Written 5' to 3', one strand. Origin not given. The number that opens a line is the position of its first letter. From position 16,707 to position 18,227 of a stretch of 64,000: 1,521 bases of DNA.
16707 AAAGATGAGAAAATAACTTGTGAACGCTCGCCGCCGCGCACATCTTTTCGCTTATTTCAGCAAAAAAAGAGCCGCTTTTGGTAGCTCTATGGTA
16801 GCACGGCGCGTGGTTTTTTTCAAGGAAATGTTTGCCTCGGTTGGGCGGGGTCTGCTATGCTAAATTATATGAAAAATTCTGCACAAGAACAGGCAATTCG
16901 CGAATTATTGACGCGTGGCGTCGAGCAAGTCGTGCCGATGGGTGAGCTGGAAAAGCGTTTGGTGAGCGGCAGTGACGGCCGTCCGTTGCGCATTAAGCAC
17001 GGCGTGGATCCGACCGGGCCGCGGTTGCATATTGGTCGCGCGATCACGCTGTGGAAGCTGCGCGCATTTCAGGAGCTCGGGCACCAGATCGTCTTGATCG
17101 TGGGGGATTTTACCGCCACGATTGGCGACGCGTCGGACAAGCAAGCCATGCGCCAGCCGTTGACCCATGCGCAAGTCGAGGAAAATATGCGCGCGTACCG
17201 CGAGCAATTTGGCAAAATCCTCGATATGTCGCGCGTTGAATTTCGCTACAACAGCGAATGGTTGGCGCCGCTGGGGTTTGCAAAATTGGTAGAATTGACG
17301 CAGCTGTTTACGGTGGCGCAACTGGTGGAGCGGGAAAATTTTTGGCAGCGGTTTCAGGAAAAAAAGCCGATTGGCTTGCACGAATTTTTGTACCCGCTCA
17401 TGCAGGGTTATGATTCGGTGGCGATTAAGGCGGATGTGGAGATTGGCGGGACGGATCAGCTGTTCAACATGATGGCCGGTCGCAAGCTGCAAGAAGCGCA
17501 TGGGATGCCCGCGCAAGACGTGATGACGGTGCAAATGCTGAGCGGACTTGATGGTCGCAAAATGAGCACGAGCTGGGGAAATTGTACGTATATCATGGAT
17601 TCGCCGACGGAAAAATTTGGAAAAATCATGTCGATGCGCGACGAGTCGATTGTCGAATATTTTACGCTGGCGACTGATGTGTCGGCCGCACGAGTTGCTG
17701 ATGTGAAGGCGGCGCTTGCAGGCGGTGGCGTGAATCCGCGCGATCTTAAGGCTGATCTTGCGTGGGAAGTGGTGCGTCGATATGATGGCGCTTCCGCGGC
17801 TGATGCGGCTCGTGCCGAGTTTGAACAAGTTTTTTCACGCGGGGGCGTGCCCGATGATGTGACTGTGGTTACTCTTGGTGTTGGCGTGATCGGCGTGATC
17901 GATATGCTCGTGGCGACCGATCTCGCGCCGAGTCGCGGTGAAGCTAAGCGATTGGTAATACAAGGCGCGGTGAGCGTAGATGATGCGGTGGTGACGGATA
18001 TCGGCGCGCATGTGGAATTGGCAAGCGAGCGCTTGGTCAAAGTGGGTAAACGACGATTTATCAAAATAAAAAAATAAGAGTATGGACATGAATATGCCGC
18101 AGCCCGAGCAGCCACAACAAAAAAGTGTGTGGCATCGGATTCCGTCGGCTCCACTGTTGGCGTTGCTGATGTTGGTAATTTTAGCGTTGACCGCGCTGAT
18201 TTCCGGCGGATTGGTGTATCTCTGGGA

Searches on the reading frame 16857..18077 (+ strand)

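Call 30: search_protein_families(library=pfam, proteins=[window:16857-18077:+], max_evalue=0.0001)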
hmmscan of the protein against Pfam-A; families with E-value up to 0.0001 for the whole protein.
window:16857-18077:+ (406 aa): 3 families
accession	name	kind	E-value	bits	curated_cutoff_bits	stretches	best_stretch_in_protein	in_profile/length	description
PF00579.31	tRNA-synt_1b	-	1.7e-63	215.2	21.1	1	41-326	3-291/292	tRNA synthetases class I (W and Y)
PF22421.1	SYY_C-terminal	-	6.2e-07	29.7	27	1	333-389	7-63/83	Tyrosine--tRNA ligase SYY-like C-terminal domain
PF01479.30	S4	-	1.6e-05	25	22.8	1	351-387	6-43/48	S4 domain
